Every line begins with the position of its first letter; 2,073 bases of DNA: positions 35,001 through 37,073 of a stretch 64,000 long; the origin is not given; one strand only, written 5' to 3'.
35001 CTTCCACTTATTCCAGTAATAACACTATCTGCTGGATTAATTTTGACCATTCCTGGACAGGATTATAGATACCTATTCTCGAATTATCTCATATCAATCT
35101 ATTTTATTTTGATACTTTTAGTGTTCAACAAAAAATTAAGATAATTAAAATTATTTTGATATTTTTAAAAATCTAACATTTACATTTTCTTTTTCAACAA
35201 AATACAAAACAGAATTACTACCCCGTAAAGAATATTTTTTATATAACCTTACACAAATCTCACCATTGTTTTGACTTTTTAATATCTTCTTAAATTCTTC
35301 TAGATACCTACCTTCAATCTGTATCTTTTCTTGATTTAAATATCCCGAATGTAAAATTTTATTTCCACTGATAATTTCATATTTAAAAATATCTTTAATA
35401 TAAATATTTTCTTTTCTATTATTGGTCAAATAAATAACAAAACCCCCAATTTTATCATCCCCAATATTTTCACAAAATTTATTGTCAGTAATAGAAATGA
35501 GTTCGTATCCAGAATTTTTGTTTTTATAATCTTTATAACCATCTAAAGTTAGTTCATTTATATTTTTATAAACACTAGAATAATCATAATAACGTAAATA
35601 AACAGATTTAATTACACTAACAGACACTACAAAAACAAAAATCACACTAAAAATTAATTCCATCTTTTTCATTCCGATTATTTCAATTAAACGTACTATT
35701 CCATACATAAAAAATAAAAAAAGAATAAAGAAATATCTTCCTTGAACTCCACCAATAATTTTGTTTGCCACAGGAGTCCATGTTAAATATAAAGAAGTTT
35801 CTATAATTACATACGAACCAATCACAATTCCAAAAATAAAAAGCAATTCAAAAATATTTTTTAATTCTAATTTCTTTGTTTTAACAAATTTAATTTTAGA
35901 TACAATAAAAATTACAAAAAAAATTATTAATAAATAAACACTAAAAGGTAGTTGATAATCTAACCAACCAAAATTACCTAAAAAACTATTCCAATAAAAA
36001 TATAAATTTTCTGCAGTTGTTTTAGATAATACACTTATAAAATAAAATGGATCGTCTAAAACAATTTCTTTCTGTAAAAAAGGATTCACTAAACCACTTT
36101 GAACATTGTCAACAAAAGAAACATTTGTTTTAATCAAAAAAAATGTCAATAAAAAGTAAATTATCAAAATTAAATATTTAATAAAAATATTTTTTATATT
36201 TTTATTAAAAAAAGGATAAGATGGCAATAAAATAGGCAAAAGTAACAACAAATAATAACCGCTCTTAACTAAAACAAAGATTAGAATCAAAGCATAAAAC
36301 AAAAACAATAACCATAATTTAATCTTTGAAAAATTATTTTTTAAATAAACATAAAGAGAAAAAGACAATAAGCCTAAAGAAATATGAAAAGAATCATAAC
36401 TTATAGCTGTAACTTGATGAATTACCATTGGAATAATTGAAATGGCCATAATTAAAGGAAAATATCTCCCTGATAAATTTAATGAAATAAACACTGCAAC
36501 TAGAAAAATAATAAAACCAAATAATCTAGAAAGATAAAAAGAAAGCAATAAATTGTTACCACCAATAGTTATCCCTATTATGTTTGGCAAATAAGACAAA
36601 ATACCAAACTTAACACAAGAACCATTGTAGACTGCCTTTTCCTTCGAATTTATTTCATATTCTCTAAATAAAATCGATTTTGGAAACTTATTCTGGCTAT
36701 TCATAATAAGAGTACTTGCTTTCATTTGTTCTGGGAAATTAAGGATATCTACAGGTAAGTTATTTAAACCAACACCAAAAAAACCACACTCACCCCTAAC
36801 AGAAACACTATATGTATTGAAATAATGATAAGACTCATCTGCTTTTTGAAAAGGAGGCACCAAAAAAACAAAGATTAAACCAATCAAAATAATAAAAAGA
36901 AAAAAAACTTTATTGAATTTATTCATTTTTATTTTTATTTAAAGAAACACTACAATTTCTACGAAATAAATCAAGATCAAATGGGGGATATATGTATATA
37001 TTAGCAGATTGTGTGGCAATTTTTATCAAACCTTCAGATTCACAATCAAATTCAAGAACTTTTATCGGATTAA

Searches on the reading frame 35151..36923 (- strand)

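Call 71: search_protein_families(library=pfam, proteins=[window:35151-36923:-], max_evalue=0.00001)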
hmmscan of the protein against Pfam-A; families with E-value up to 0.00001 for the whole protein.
window:35151-36923:- (590 aa): 1 family
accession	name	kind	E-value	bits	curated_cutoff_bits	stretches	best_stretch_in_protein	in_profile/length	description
PF09913.15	DUF2142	-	6.9e-42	144.1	30.1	1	13-401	2-391/395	Predicted membrane protein (DUF2142)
